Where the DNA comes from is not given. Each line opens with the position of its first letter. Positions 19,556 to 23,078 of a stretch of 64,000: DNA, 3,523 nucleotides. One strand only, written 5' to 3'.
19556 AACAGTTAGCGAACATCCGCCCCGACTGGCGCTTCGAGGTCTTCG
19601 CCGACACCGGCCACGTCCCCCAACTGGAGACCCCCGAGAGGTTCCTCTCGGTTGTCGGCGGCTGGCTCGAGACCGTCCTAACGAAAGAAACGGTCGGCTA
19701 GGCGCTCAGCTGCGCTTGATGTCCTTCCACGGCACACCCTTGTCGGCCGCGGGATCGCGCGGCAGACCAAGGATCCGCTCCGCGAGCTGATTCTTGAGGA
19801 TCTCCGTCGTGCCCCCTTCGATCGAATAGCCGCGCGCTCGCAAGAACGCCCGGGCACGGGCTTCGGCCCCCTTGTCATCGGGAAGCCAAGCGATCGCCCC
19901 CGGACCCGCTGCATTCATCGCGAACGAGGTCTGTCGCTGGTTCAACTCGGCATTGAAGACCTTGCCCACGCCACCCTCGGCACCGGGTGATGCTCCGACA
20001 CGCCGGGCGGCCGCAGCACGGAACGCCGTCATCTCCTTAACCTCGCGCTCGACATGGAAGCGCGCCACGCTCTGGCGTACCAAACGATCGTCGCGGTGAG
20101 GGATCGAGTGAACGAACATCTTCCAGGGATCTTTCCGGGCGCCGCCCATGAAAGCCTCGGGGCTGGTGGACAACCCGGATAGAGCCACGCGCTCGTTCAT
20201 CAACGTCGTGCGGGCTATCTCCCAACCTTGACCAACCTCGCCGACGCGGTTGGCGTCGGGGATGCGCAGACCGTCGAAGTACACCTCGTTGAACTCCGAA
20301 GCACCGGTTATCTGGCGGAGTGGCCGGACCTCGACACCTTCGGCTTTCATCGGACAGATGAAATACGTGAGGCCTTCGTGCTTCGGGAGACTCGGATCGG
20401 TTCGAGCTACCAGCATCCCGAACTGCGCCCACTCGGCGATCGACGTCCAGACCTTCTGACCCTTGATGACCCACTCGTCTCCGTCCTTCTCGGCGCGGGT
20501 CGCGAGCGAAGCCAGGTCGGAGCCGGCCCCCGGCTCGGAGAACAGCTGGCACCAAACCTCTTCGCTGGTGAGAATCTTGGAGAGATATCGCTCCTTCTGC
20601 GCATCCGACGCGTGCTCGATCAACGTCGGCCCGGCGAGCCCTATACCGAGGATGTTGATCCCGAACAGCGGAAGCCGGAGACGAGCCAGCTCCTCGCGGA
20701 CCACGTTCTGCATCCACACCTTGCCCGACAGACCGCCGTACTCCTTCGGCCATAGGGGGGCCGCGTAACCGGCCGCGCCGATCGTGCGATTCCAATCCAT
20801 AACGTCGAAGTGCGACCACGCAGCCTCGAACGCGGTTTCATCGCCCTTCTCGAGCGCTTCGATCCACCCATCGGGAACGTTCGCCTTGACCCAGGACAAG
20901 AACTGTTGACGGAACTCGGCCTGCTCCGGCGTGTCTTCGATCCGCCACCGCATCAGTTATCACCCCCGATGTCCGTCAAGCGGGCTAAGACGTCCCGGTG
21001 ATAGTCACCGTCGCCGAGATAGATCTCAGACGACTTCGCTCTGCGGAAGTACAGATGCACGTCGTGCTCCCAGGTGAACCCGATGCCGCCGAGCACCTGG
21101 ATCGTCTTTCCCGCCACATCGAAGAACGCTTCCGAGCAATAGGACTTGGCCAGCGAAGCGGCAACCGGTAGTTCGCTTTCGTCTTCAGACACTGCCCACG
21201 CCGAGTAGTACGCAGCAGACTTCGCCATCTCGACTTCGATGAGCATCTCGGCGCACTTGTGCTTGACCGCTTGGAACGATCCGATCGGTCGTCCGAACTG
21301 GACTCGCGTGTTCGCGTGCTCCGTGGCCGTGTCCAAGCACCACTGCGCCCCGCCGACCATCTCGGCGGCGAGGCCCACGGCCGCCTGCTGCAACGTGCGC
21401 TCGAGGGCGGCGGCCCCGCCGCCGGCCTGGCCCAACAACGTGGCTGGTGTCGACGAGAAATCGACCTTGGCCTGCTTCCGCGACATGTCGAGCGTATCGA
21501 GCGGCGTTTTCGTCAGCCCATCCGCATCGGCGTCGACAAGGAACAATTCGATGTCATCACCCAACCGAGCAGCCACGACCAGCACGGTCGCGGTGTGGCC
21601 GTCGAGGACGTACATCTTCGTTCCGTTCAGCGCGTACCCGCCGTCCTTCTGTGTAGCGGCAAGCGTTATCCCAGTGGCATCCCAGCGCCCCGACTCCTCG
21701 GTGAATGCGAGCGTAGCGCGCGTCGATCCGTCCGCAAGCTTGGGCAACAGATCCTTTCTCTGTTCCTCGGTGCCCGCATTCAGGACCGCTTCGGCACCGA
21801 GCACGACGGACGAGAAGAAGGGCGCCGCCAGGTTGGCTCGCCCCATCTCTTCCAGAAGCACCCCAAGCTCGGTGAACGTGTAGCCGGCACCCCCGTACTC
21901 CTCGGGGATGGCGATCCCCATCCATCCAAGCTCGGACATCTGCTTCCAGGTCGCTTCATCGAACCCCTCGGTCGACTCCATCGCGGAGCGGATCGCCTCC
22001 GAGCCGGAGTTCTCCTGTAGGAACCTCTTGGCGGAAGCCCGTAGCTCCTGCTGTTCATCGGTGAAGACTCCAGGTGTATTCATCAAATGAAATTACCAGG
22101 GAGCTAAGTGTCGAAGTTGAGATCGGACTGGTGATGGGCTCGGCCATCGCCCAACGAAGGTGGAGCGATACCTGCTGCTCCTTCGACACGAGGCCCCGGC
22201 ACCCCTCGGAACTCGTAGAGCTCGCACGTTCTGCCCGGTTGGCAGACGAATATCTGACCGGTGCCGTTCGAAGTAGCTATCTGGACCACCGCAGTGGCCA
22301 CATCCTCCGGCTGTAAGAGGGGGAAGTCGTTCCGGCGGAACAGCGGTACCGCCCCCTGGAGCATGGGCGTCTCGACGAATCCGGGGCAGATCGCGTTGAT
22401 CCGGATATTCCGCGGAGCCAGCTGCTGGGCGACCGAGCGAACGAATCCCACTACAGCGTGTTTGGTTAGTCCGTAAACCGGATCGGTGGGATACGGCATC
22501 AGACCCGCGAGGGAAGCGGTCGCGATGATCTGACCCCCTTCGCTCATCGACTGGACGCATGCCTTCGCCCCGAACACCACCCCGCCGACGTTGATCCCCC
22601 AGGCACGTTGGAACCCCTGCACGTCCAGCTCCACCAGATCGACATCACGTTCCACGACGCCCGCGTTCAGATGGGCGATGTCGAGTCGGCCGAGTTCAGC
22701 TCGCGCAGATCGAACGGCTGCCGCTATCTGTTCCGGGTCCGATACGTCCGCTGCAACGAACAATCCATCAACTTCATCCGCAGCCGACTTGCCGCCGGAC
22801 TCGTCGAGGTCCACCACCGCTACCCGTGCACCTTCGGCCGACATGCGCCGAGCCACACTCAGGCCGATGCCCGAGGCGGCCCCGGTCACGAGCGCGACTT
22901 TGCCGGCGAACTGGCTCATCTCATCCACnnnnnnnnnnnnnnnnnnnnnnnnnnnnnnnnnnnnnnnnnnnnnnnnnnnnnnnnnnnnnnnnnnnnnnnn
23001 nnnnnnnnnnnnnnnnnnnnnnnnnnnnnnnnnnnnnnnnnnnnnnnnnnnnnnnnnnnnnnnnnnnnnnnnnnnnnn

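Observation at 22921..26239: PTE-like lactonase + APH kinase + ACAD10/11-like dehydrogenase: candidate lactone / 4-hydroxyacyl-CoA catabolic module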

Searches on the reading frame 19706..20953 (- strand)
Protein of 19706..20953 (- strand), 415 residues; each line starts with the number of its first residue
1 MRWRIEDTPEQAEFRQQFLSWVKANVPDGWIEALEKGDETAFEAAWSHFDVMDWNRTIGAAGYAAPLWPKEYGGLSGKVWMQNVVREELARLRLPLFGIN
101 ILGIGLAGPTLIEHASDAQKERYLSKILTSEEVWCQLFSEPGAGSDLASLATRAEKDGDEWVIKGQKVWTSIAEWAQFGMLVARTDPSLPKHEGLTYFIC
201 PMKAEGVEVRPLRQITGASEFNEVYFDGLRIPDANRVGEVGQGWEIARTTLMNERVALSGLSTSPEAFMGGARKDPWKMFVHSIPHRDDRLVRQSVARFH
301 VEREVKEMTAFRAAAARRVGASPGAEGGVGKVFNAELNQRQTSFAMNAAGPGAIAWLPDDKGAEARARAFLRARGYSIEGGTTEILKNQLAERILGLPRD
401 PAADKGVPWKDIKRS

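Call 3: search_protein_families(library=pfam, proteins=[window:19706-20953:-])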
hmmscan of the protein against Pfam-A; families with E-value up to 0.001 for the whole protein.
window:19706-20953:- (415 aa): 3 families
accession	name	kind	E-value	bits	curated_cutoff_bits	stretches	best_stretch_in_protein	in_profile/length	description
PF02770.24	Acyl-CoA_dh_M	-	9.7e-20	71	33.3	1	135-227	1-95/97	Acyl-CoA dehydrogenase, middle domain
PF00441.29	Acyl-CoA_dh_1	-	1.3e-15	58.3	22.4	1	241-395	1-150/150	Acyl-CoA dehydrogenase, C-terminal domain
PF02771.21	Acyl-CoA_dh_N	-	8e-13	49.2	22.9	1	8-130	1-112/113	Acyl-CoA dehydrogenase, N-terminal domain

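Call 4: search_protein_families(library=ncbifam, proteins=[window:19706-20953:-])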
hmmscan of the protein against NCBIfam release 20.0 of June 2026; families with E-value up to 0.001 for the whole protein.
window:19706-20953:- (415 aa): 17 families
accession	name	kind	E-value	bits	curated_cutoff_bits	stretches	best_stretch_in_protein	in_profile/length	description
TIGR03204.1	pimC_large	equivalog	3.8e-65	220.3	623.85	1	10-397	7-395/395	pimeloyl-CoA dehydrogenase large subunit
NF045552.1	GlutCoADH_Des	equivalog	1.6e-28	100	470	1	48-351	36-342/387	glutaryl-CoA dehydrogenase Acd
NF042972.1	AcrlCoAredClosAcrC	equivalog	8.6e-26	90.5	640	1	58-259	45-246/378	acryloyl-CoA reductase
NF043006.1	CyhCrbnylCoADH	equivalog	2.7e-24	85.9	650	1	67-258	53-244/380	cyclohexane-1-carbonyl-CoA dehydrogenase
TIGR03207.1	cyc_hxne_CoA_dh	equivalog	1.4e-22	79.9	575.35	1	56-244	39-227/372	cyclohexanecarboxyl-CoA dehydrogenase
NF053553.1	prodigi_MBC_PigA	equivalog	8.5e-21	74.5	500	1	110-260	99-250/381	prodigiosin MBC biosynthesis dehydrogenase PigA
NF045652.1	ProlPCPDhRedW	equivalog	2.9e-20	72.4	650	1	110-260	94-245/376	L-prolyl-[peptidyl-carrier protein] dehydrogenase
NF042439.1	SulpropCoADesulf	equivalog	1.1e-19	70.5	600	1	62-397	37-373/379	3-sulfinopropanoyl-CoA desulfinase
NF008997.0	PRK12341.1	equivalog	3e-19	69.3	537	1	67-386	55-368/382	acyl-CoA dehydrogenase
NF058590.1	AcCoDHFadEBacil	equivalog_domain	3.6e-17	62.1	600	1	56-258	60-260/586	acyl-CoA dehydrogenase FadE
NF002885.1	PRK03354.1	equivalog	4.5e-16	58.8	540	1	54-275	42-261/378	crotonobetainyl-CoA dehydrogenase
NF052270.1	Staph_DH_FadE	equivalog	9.5e-15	54.2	600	1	87-248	93-253/400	acyl-CoA dehydrogenase FadE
TIGR03203.1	pimD_small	equivalog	6.3e-10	38.7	652.7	1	104-259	90-244/378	pimeloyl-CoA dehydrogenase small subunit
NF049984.1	Rv1679_FadE16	equivalog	4.5e-05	22.9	600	1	111-252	84-224/371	Rv1679 family acyl-CoA dehydrogenase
NF007000.1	PRK09463.1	subfamily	5.6e-05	21.7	600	1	60-153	84-178/726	acyl-CoA dehydrogenase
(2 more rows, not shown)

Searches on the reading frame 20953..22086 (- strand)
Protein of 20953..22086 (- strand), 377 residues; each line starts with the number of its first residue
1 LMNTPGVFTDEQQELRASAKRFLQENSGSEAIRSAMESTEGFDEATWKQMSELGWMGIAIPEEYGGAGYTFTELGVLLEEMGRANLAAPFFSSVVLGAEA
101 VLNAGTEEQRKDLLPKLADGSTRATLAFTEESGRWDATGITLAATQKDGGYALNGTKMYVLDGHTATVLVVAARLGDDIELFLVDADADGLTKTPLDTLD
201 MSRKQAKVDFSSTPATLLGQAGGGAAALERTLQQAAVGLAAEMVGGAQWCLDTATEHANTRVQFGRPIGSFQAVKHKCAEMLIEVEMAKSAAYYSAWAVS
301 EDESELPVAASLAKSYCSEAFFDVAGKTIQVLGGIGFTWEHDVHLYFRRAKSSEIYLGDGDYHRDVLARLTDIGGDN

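Call 3: search_protein_families(library=pfam, proteins=[window:20953-22086:-])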
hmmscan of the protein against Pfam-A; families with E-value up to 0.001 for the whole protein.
window:20953-22086:- (377 aa): 4 families
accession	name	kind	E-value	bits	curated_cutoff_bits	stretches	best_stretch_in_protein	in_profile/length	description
PF00441.29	Acyl-CoA_dh_1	-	2.2e-37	129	22.4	1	223-369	2-147/150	Acyl-CoA dehydrogenase, C-terminal domain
PF02771.21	Acyl-CoA_dh_N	-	4.5e-28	98.3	22.9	1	9-120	1-112/113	Acyl-CoA dehydrogenase, N-terminal domain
PF02770.24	Acyl-CoA_dh_M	-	1.8e-11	44.5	33.3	1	126-198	2-80/97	Acyl-CoA dehydrogenase, middle domain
PF08028.16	Acyl-CoA_dh_2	-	1.2e-08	35.8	22.7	1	238-353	2-126/134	Acyl-CoA dehydrogenase, C-terminal domain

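Call 4: search_protein_families(library=ncbifam, proteins=[window:20953-22086:-])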
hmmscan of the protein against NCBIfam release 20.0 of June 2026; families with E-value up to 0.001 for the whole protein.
window:20953-22086:- (377 aa): 22 families
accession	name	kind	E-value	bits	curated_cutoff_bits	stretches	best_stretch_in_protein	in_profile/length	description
NF050027.1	acylCoADhIpdE2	equivalog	1.6e-59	201.9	450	2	142-360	106-299/311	acyl-CoA dehydrogenase IpdE2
TIGR03203.1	pimD_small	equivalog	9.9e-55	186.1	652.7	1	9-374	5-376/378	pimeloyl-CoA dehydrogenase small subunit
NF042972.1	AcrlCoAredClosAcrC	equivalog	1.1e-49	169.1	640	1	8-369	5-374/378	acryloyl-CoA reductase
NF008997.0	PRK12341.1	equivalog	1e-44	153.2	537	1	8-356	5-361/382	acyl-CoA dehydrogenase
NF045652.1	ProlPCPDhRedW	equivalog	5.8e-42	143.8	650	1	11-371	3-373/376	L-prolyl-[peptidyl-carrier protein] dehydrogenase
NF002885.1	PRK03354.1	equivalog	8.4e-42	143.5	540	1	8-352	5-354/378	crotonobetainyl-CoA dehydrogenase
NF045552.1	GlutCoADH_Des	equivalog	4.9e-41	141.2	470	1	9-357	6-365/387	glutaryl-CoA dehydrogenase Acd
NF058590.1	AcCoDHFadEBacil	equivalog_domain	7.9e-41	140.2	600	2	3-305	16-326/586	acyl-CoA dehydrogenase FadE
NF053553.1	prodigi_MBC_PigA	equivalog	5.4e-39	134.4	500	1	8-369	5-377/381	prodigiosin MBC biosynthesis dehydrogenase PigA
NF042439.1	SulpropCoADesulf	equivalog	1.5e-35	122.7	600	1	34-366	17-365/379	3-sulfinopropanoyl-CoA desulfinase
NF043006.1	CyhCrbnylCoADH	equivalog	1.2e-30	106.8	650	1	36-369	30-373/380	cyclohexane-1-carbonyl-CoA dehydrogenase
TIGR03207.1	cyc_hxne_CoA_dh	equivalog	1.8e-25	89.5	575.35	1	10-340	3-341/372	cyclohexanecarboxyl-CoA dehydrogenase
NF052270.1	Staph_DH_FadE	equivalog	1.4e-21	76.7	600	1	96-358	112-380/400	acyl-CoA dehydrogenase FadE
NF007000.1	PRK09463.1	subfamily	3.2e-21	75.4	600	2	40-192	72-234/726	acyl-CoA dehydrogenase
NF049984.1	Rv1679_FadE16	equivalog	4.8e-20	72.1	600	1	38-356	21-350/371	Rv1679 family acyl-CoA dehydrogenase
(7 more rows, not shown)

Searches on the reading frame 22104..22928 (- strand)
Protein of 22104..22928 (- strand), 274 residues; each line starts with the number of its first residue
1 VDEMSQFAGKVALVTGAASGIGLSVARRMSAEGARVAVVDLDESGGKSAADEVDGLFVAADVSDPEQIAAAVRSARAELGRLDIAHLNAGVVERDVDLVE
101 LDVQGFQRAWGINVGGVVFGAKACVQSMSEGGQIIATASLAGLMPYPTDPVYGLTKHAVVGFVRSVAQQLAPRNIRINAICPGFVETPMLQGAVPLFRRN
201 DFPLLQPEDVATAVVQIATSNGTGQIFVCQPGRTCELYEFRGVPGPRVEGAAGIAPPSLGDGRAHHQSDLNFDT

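Call 3: search_protein_families(library=pfam, proteins=[window:22104-22928:-])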
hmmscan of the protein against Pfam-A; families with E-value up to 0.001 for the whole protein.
window:22104-22928:- (274 aa): 4 families
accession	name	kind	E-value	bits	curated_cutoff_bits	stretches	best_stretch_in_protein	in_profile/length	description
PF00106.31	adh_short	-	1.6e-49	168.5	26.6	1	10-191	1-188/195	short chain dehydrogenase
PF13561.12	adh_short_C2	-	8.1e-49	166.8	27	1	16-218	1-217/236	Enoyl-(Acyl carrier protein) reductase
PF08659.16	KR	-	2.4e-07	31.3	22.6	1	12-169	3-166/180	KR domain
PF01370.27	Epimerase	-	2.2e-05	24.4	20.9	1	12-78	1-66/240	NAD dependent epimerase/dehydratase family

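Call 4: search_protein_families(library=ncbifam, proteins=[window:22104-22928:-])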
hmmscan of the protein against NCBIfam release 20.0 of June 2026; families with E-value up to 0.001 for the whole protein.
window:22104-22928:- (274 aa): 230 families (the best 25 are shown)
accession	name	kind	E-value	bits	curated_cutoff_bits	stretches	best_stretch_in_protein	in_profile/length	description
NF005559.1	PRK07231.1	subfamily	1.6e-48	165.4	215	1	7-195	2-196/249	glucose 1-dehydrogenase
NF004713.0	PRK06057.1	equivalog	1.8e-44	152.1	404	1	3-192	3-196/257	3-oxoacyl-ACP reductase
NF005878.0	PRK07825.1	subfamily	1.4e-43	149.2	287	1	4-221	4-220/278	short chain dehydrogenase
NF004818.0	PRK06172.1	equivalog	1.3e-41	142.7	336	1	4-193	2-198/253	SDR family oxidoreductase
TIGR03971.1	SDR_subfam_1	subfamily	1.5e-41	142.6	300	2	40-199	51-214/271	mycofactocin-coupled SDR family oxidoreductase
NF006394.0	PRK08643.1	equivalog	3.8e-41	141.2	381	1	9-191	3-192/257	(S)-acetoin forming diacetyl reductase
TIGR02415.1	23BDH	subfamily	1.1e-40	139.7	304.35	1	10-191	1-189/254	acetoin reductase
NF009466.0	PRK12826.1-2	subfamily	1.6e-39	135.9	222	1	10-222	4-230/248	3-oxoacyl-ACP reductase FabG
NF009093.0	PRK12429.1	subfamily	1.7e-39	135.7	258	1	7-195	3-197/259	3-hydroxybutyrate dehydrogenase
NF052558.1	MBtsdlDhBudC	equivalog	2.6e-39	135.3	270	1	7-193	1-190/250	meso-2,3-butanediol dehydrogenase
NF053701.1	CsHdxCHCADhChcB2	equivalog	8.9e-39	133.5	350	1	7-193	1-193/245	cis-4-hydroxycyclohexanecarboxylate dehydrogenase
NF004198.0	PRK05653.1-3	equivalog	1.9e-38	132.3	296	1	4-195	2-199/248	3-oxoacyl-ACP reductase FabG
NF005472.0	PRK07067.1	equivalog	1.5e-37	129.5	338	1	6-197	3-198/257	L-iditol 2-dehydrogenase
NF004791.0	PRK06138.1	equivalog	2.1e-37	128.8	312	1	7-193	3-194/252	SDR family oxidoreductase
NF009931.0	PRK13394.1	subfamily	5.6e-37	127.6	340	1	4-196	2-201/262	3-hydroxybutyrate dehydrogenase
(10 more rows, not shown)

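Call 80: search_solved_structures(query=window:22104-22928:-, max_evalue=1e-30)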
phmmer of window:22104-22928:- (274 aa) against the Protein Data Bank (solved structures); distinct sequences matched with E-value up to 1e-30: 9.
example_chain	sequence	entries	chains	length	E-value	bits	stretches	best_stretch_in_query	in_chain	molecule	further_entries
4wec_A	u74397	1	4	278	9.4e-40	140.2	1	1-221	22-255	Short chain dehydrogenase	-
5x8h_A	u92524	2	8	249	8.3e-36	127.3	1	8-219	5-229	Short-chain dehydrogenase reductase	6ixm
5h5x_A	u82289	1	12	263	3.7e-35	125.2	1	5-191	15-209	Putative oxidoreductase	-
5k9z_A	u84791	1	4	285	2.7e-33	119.1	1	7-220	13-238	Putative short-chain dehydrogenase/reductase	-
4nbu_A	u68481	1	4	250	3.6e-33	118.7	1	3-219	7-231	3-oxoacyl-(Acyl-carrier-protein) reductase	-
5f1p_A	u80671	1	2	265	1.2e-32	116.9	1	5-232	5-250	PtmO8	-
8y7r_A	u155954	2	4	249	5.1e-32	114.9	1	7-191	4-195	NAD(P)-dependent dehydrogenase (Short-subunit alcohol dehydrogenase family)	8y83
3wye_A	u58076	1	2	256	2.3e-31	112.8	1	10-191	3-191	Diacetyl reductase [(S)-acetoin forming],L-2,3-butanediol dehydrogenase,Diacetyl reductase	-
7djs_A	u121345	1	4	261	3.6e-31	112.1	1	7-197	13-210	SDR family oxidoreductase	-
